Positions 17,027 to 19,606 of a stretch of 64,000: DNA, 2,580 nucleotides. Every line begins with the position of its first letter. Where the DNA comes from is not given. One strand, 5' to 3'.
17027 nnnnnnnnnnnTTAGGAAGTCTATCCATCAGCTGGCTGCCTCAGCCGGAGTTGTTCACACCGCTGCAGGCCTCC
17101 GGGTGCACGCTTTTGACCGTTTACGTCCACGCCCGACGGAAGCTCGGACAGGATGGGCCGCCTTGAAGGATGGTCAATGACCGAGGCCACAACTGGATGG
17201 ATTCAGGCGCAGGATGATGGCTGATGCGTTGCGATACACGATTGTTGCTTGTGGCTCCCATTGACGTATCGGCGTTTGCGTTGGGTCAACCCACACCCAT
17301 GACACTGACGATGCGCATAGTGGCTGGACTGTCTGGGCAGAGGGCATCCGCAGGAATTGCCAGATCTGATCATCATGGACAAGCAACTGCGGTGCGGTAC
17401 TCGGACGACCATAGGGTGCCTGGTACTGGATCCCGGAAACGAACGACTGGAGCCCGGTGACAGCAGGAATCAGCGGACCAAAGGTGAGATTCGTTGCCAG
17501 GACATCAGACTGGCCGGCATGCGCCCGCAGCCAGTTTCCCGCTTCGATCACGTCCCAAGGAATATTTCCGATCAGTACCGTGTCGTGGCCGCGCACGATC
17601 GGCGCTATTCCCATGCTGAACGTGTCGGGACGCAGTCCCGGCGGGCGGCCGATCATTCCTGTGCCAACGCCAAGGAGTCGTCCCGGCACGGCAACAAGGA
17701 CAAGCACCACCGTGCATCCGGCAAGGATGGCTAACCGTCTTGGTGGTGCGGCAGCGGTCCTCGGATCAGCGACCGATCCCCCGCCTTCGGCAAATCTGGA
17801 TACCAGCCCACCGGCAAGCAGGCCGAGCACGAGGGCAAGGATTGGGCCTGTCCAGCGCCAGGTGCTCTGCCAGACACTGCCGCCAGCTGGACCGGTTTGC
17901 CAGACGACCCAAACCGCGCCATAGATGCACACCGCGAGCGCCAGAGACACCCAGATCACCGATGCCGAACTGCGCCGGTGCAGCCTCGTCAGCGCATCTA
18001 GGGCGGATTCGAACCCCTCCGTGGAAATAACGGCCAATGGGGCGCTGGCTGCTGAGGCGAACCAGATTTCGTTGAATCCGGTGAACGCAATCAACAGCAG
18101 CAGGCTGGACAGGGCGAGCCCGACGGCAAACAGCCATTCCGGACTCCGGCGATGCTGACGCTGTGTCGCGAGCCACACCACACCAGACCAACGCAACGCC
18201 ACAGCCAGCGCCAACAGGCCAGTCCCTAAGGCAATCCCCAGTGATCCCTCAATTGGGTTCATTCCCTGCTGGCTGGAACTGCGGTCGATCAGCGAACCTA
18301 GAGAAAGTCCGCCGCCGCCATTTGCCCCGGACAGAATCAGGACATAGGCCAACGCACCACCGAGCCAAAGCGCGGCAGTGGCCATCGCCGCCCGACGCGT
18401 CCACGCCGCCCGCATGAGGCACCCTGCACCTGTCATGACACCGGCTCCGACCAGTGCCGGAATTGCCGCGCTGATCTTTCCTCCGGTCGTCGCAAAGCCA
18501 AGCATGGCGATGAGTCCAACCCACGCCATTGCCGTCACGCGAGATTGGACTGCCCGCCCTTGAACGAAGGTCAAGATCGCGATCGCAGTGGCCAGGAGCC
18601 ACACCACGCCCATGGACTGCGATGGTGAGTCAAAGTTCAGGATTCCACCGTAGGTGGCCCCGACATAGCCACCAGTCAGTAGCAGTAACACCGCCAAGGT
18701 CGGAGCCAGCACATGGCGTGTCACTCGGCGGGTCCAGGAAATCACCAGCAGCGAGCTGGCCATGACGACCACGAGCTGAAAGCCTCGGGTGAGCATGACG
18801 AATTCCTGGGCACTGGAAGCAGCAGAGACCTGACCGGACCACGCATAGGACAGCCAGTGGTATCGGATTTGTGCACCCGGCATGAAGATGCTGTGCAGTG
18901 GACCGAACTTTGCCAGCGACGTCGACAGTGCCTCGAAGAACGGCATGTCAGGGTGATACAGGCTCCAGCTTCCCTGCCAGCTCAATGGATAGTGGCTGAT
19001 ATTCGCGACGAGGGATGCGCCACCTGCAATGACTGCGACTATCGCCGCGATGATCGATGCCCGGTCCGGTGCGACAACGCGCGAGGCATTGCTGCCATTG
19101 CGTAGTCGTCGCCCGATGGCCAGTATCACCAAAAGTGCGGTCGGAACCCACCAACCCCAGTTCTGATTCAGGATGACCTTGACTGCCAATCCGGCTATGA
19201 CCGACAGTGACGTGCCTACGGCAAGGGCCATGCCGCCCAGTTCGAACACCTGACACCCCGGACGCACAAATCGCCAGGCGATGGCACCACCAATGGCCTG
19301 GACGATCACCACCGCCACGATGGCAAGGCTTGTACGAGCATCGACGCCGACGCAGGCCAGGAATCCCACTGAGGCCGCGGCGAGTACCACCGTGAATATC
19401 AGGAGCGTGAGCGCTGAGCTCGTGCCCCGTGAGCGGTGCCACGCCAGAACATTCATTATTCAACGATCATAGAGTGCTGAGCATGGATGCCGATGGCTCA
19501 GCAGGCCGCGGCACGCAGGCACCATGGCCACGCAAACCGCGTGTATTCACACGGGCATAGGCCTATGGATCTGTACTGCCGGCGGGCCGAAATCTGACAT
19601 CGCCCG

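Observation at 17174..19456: Three-member paralogous family of ~750-aa polytopic proteins with private conserved motifs (GPLH...IRYHW; C-terminal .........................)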

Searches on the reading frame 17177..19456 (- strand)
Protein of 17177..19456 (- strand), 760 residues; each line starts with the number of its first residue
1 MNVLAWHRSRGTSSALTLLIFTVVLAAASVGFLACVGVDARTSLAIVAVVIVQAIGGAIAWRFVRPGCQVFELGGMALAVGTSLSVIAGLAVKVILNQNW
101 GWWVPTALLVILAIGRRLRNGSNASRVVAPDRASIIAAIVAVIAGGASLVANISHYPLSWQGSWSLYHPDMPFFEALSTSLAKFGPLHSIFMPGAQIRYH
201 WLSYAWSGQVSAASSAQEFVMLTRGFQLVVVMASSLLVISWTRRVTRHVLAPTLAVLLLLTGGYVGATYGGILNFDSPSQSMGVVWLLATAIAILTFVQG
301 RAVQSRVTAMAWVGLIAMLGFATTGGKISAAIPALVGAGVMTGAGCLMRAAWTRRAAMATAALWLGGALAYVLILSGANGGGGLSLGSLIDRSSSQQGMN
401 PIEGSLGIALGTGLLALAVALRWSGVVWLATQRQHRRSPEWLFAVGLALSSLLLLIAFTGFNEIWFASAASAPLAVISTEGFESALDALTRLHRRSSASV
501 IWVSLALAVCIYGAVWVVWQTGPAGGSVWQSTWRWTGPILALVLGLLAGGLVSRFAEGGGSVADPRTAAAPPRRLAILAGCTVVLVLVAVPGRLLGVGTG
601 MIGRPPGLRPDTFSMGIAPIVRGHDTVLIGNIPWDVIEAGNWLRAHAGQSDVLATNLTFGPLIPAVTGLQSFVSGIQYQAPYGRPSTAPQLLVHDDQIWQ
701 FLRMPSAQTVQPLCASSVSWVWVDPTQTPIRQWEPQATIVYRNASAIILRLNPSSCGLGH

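Call 9: search_protein_families(library=pfam, proteins=[window:17177-19456:-], max_evalue=1)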
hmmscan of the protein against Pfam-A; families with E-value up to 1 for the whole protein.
window:17177-19456:- (760 aa): 1 family
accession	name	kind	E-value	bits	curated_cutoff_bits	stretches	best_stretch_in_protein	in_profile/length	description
PF11022.13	ATP19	-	0.7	10.7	27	1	299-328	8-37/67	ATP synthase subunit K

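Call 10: find_homologous_proteins(query=window:17177-19456:-)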
Query window:17177-19456:- (760 aa): 175 proteins with E <= 0.001 among 8000 candidates; the best 120 are listed.
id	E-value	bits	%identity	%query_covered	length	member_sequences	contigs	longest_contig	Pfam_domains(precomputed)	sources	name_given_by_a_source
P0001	0.0e+0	1641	100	100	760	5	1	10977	-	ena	-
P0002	3.1e-283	960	62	98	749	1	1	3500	-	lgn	-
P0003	2.2e-275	934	60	97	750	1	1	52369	-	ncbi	ncbi:MAG: hypothetical protein ACKOAF_02170 [Actinomycetes bacterium]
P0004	7.5e-266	902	57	97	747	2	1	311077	-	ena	-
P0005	1.1e-262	892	56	97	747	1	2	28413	-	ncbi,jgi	jgi:hypothetical protein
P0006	3.2e-258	877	56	97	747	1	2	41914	-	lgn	-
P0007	1.8e-256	871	56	97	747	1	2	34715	-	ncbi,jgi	jgi:hypothetical protein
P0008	9.3e-256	869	56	97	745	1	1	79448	-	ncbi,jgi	jgi:hypothetical protein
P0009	2.5e-253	861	54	95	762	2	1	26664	-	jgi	jgi:hypothetical protein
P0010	9.3e-240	816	55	91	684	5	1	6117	-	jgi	jgi:hypothetical protein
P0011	1.9e-234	799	53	96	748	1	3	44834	-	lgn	-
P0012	3.7e-226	771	61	77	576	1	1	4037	-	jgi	-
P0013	3.1e-205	702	48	98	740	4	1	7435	-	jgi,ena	jgi:hypothetical protein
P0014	6.1e-199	681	47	97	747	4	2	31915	-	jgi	jgi:hypothetical protein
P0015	1.9e-191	656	47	99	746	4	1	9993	-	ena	-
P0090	1.3e-138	482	41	93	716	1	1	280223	-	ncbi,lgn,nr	ncbi:MAG: hypothetical protein Q7L55_12855 [Actinomycetota bacterium]|nr:hypothetical protein [Actin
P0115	8.5e-130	453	38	93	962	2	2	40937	PF00535.33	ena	-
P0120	3.2e-128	447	39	96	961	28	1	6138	PF00535.33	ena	-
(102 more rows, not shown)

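Call 11: search_solved_structures(query=window:17177-19456:-, max_evalue=10)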
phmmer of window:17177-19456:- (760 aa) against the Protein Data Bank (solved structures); distinct sequences matched with E-value up to 10: 16.
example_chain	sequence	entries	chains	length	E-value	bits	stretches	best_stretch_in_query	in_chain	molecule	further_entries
7qsf_BBB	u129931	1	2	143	0.24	12.9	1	317-406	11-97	Isoaspartyl peptidase subunit beta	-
7qvr_BBB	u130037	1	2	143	0.36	12.3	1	317-406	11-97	Beta-aspartyl-peptidase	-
9mkb_ja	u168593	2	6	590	0.5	11.9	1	129-225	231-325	gp29, tape measure protein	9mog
8bqo_BBB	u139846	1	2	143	0.63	11.5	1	316-406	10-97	Isoaspartyl peptidase subunit beta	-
8c0i_BBB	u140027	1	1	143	1.2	10.6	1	316-406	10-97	Isoaspartyl peptidase subunit beta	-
7qym_BBB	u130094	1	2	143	1.2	10.6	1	317-406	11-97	Beta-aspartyl-peptidase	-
8c0i_DDD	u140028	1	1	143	1.3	10.5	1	316-406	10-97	Isoaspartyl peptidase subunit beta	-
7qtc_BBB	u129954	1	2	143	1.3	10.5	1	317-406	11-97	Isoaspartyl peptidase subunit beta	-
2zal_B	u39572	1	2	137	1.4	10.4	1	317-406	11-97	L-asparaginase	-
1jn9_B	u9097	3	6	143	1.5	10.3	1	317-406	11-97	PUTATIVE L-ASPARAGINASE | Beta-aspartyl-peptidase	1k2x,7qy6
7r1g_BBB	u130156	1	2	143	1.6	10.2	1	317-406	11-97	Beta-aspartyl-peptidase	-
1t3m_B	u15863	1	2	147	1.6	10.1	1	317-405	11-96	Putative L-asparaginase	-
7qyx_BBB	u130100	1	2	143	1.6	10.1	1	317-406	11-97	Beta-aspartyl-peptidase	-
7qq8_BBB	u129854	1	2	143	2.1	9.8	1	317-406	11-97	Beta-aspartyl-peptidase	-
8bkf_BBB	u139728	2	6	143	2.4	9.6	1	317-406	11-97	Isoaspartyl peptidase subunit beta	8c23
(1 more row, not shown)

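Call 12: search_protein_families(library=ncbifam, proteins=[window:17177-19456:-], max_evalue=1)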
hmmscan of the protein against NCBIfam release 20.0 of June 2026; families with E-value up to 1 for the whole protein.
window:17177-19456:- (760 aa): 0 families

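Call 29: find_encoding_contigs(protein=P0004, flank=10000, max_places=2)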
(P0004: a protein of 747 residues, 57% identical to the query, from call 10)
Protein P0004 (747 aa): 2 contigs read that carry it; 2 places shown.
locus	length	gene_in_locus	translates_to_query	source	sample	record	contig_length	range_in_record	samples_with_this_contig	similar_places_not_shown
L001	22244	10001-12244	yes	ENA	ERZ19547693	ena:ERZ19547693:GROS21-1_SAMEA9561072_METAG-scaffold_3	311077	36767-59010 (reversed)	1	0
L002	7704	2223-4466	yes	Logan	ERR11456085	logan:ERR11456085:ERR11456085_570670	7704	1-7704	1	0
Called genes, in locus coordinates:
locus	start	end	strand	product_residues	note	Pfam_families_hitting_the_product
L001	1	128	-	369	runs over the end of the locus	PF01041:DegT_DnrJ_EryC1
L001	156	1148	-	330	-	-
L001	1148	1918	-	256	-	-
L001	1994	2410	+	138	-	PF05523:FdtA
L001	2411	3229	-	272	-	PF13578:Methyltransf_24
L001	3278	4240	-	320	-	-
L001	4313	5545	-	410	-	-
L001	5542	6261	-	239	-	-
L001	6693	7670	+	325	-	PF00535:Glycos_transf_2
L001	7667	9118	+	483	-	-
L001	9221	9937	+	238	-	PF03808:Glyco_tran_WecG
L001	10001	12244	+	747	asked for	-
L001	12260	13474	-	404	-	PF09594:GT87 (weak)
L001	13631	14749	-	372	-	-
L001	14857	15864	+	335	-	-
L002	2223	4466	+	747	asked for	-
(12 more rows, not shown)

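Call 30: find_encoding_contigs(protein=P0090, flank=10000, max_places=2)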
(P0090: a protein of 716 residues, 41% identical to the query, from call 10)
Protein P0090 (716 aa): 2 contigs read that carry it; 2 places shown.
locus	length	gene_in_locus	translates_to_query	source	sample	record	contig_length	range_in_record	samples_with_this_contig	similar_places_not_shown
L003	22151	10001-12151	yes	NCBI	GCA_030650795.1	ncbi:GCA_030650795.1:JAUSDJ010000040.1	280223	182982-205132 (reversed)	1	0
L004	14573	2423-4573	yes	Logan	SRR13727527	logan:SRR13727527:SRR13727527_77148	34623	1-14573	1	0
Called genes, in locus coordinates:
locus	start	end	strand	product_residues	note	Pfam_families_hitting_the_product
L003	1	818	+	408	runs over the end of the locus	PF04932:Wzy_C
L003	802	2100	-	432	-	PF00202:Aminotran_3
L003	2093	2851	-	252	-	PF02348:CTP_transf_3, PF12804:NTP_transf_3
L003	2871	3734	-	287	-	PF00248:Aldo_ket_red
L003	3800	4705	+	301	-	PF01073:3Beta_HSD, PF01370:Epimerase, PF04321:RmlD_sub_bind, PF16363:GDP_Man_Dehyd, PF02719:Polysacc_synt_2 (weak), PF07993:NAD_binding_4 (weak)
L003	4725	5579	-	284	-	PF00535:Glycos_transf_2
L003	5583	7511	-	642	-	PF00005:ABC_tran, PF02463:SMC_N (faint)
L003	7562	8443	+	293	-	-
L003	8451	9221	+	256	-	PF05711:TylF, PF13578:Methyltransf_24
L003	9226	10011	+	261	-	PF00535:Glycos_transf_2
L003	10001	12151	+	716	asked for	-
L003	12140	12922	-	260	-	PF00535:Glycos_transf_2 (weak)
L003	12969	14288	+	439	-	PF16254:DUF4910, PF09940:DUF2172, PF16221:HTH_47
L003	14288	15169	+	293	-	PF08241:Methyltransf_11, PF08242:Methyltransf_12, PF13649:Methyltransf_25, PF13847:Methyltransf_31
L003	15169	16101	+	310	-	PF20102:DUF6492 (weak)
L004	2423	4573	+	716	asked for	-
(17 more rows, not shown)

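Call 31: predict_structure(alignment_id=A1)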
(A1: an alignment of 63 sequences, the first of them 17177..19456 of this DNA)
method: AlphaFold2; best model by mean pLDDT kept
length: 760 residues; sequences in the alignment: 63
mean_pLDDT: 93.0   pTM: 0.94
mean pLDDT of the five models: 93.0, 92.3, 91.5, 91.4, 90.5
residues with pLDDT >= 90: 640; 70-90: 85; 50-70: 27; < 50: 8
segments of 3 or more residues with pLDDT < 50: 1-3
pLDDT, mean of each block of 10 residues (from residue 1): 47 84 97 97 98 98 95 98 98 97 98 95 84 97 96 92 89 97 97 96 98 97 97 98 95 98 90 93 98 97 86 98 97 98 98 98 98 93 75 90 93 96 97 95 98 91 91 98 96 90 98 97 87 96 98 90 62 92 98 91 75 59 88 96 97 97 97 96 94 98 98 98 97 98 98 83
secondary structure, 60 per line:
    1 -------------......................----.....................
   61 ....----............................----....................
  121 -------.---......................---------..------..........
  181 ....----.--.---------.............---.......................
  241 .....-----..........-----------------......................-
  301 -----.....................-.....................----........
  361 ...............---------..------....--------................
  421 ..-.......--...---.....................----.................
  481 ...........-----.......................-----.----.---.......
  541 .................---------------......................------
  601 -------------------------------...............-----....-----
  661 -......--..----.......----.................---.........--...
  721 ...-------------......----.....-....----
elements in order (helices of 4 or more, strands of 3 or more residues): H14-35 H40-64 H70-96 H101-120 H132-153 H171-184 H202-214 H218-245 H251-260 H278-299 H306-326 H328-348 H353-375 H393-396 H405-422 H424-430 H439-457 H464-491 H497-519 H534-557 H573-594 H634-646 E652-655 H662-667 H676-682 H687-703 H707-715 E718-723 E737-742 E747-751 H753-756

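Call 33: search_protein_representatives(alignment_id=A1)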
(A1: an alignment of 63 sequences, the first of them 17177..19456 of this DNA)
Query: 63 sequences, 738 profile positions. Proteins with E-value up to 0.001 (for the whole library): 1771; up to 1e-10: 1139; up to 1e-30: 374. The best 150 are listed.
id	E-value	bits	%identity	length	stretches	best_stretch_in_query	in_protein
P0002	0.0e+00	1030.6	-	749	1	9-737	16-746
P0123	9.9e-293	989.4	-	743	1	5-737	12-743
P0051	3.5e-285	964.5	-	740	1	6-734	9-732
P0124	1.1e-276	936.3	-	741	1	9-737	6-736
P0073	3.6e-274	928.1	-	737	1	7-734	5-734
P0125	2.9e-263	892.0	-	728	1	7-737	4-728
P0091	1.2e-259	880.0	-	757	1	9-737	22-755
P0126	2.9e-251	852.3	-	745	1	8-737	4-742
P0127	4.6e-248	841.7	-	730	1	8-731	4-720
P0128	2.2e-247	839.5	-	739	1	9-733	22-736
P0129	1.4e-244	830.2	-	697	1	37-737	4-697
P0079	4.2e-239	812.1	-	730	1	1-734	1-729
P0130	5.6e-237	805.1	-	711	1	34-738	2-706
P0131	4.7e-235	798.7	-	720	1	36-737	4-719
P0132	2.0e-227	773.5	-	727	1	15-734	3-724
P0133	4.8e-226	768.9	-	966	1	6-737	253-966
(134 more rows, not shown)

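Call 44: find_related_loci(query=A1, collection=genome_contigs, flank=8000)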
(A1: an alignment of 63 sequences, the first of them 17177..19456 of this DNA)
Query A1 (760 aa) in genome_contigs; peptide patterns used: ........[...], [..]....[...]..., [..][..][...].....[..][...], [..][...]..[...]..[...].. (x = any residue, [..] = any of these).
87 stretches matched a pattern; 50 encode a relative of the query (tblastn E <= 1e-3); 50 distinct loci.
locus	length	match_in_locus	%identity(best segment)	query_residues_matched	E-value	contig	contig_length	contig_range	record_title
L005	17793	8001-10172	60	23-756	0e+0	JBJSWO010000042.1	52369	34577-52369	MAG: Actinomycetes bacterium isolate samp_4436_metadecoder_306 samp_4436_291404, whole genome shotgun sequence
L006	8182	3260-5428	43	29-756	5e-161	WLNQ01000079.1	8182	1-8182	MAG: Actinomycetota bacterium isolate UFOp-RH-23may17-139 RH-23may17-139-c79, whole genome shotgun sequence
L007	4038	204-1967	48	152-756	5e-162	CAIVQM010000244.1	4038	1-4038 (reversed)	uncultured bacterium isolate Kiruna3_bin-1975 genome assembly, contig: bin-1975:244/535, whole genome shotgun sequence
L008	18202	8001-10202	42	25-760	4e-152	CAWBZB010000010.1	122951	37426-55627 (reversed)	MAG: uncultured bacterium isolate MFD09779.bin.1.334 genome assembly, contig: contig_41029, whole genome shotgun sequenc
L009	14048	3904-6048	44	32-760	5e-148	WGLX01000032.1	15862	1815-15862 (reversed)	MAG: Actinomycetales bacterium isolate RI_321 c_000000070337, whole genome shotgun sequence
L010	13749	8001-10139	40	32-756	1e-147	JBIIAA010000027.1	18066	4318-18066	MAG: Candidatus Nanopelagicales bacterium isolate ME2000-03-30D8pf_3300042899_group1_bin79 Rohwer_bin359_scaffold_558_c2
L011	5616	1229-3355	44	38-756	4e-144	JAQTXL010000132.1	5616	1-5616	MAG: Candidatus Nanopelagicales bacterium isolate STC_133 NODE_41230_length_5616_cov_5.421935_Sandtown_C, whole genome s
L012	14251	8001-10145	39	32-756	1e-138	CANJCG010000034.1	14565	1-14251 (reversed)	MAG: Actinobacteria bacterium isolate RH-23may17-1294 genome assembly, contig: RH-23may17-C31559, whole genome shotgun s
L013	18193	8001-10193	38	8-756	2e-133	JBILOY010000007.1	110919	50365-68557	MAG: Candidatus Nanopelagicales bacterium isolate ME2017-12-01_3300044633_group7_bin147 Rohwer_bin347_scaffold_52_c1, wh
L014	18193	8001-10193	37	8-756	2e-133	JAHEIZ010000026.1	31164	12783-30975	MAG: Actinomycetes bacterium isolate Ww53 NODE_1417_length_31164_cov_4.629192, whole genome shotgun sequence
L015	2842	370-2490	39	32-756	5e-137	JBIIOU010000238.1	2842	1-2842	MAG: Candidatus Nanopelagicales bacterium isolate ME2002-11-07_3300042865_group1_bin157 Rohwer_bin351_scaffold_60291_c1,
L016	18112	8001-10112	42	42-756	1e-126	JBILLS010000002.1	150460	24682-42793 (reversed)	MAG: Candidatus Nanopelagicales bacterium isolate ME2017-08-08_3300044911_group7_bin100 Rohwer_bin365_scaffold_1_c3, who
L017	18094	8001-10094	39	47-756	4e-126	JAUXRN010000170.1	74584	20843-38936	MAG: Actinomycetota bacterium isolate C12_maxbin.082_sub C12_k141_333190, whole genome shotgun sequence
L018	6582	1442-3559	39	52-756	1e-124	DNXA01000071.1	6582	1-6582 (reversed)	MAG TPA_asm: Actinomycetota bacterium isolate UBA11398 contig_215987, whole genome shotgun sequence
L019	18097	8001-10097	39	44-757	9e-124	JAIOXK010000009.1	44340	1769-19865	MAG: Candidatus Nanopelagicales bacterium isolate Tobar13.5m-G2 Tobar13-5m-C940, whole genome shotgun sequence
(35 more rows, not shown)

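Call 45: search_protein_families(library=ncbifam, proteins=[P0115, P0120, P0133], max_evalue=0.001)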
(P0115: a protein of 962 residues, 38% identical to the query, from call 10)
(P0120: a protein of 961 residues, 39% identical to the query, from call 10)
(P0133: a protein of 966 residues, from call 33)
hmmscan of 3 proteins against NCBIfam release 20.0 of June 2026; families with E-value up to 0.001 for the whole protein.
P0115 (962 aa): 5 families
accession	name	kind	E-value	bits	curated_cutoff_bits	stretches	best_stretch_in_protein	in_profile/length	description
TIGR04283.1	glyco_like_mftF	equivalog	9.3e-10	38.5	182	1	8-212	2-201/221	TIGR04283 family arsenosugar biosynthesis glycosyltransferase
TIGR04009.1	wcaE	equivalog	1.2e-09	37.9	369.2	1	7-211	3-206/248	colanic acid biosynthesis glycosyltransferase WcaE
NF047683.1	TeichurnBiosyTuaG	equivalog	3.5e-06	26.8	400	1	2-127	3-131/252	teichuronic acid biosynthesis protein TuaG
NF007482.0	PRK10073.1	equivalog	2.2e-05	23.7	423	1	2-106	3-109/334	glycosyltransferase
NF050050.1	ProtGlycPglI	equivalog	0.0004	19.9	500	1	7-103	4-104/306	GalNAc(5)-diNAcBac-PP-undecaprenol beta-1,3-glucosyltransferase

P0120 (961 aa): 4 families
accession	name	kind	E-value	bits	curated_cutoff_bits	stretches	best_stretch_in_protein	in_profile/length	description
TIGR04009.1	wcaE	equivalog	2.8e-12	46.4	369.2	1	7-234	3-228/248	colanic acid biosynthesis glycosyltransferase WcaE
TIGR03965.1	mycofact_glyco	equivalog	5e-09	35.5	280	1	4-197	73-275/467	mycofactocin biosynthesis glycosyltransferase MftF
NF041875.1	EPS_EpsD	equivalog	7.9e-08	32.1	370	1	7-250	1-258/325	exopolysaccharide biosynthesis glycosyltransferase EpsD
TIGR04283.1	glyco_like_mftF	equivalog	1.3e-06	28.1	182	1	9-199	3-183/221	TIGR04283 family arsenosugar biosynthesis glycosyltransferase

P0133 (966 aa): 4 families
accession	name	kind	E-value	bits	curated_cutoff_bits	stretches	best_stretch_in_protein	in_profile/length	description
TIGR04009.1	wcaE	equivalog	1.4e-10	40.9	369.2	1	7-191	3-179/248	colanic acid biosynthesis glycosyltransferase WcaE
NF047683.1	TeichurnBiosyTuaG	equivalog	3.7e-07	30.1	400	1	4-135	5-133/252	teichuronic acid biosynthesis protein TuaG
NF007482.0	PRK10073.1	equivalog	1.3e-06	27.7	423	1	4-100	5-98/334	glycosyltransferase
TIGR04283.1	glyco_like_mftF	equivalog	3.1e-05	23.6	182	1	8-219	2-202/221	TIGR04283 family arsenosugar biosynthesis glycosyltransferase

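Call 66: search_solved_structures(query=A1, max_evalue=10)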
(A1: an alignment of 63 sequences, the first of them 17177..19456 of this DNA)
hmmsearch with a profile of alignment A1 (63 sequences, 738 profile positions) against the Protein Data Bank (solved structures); distinct sequences matched with E-value up to 10: 0.
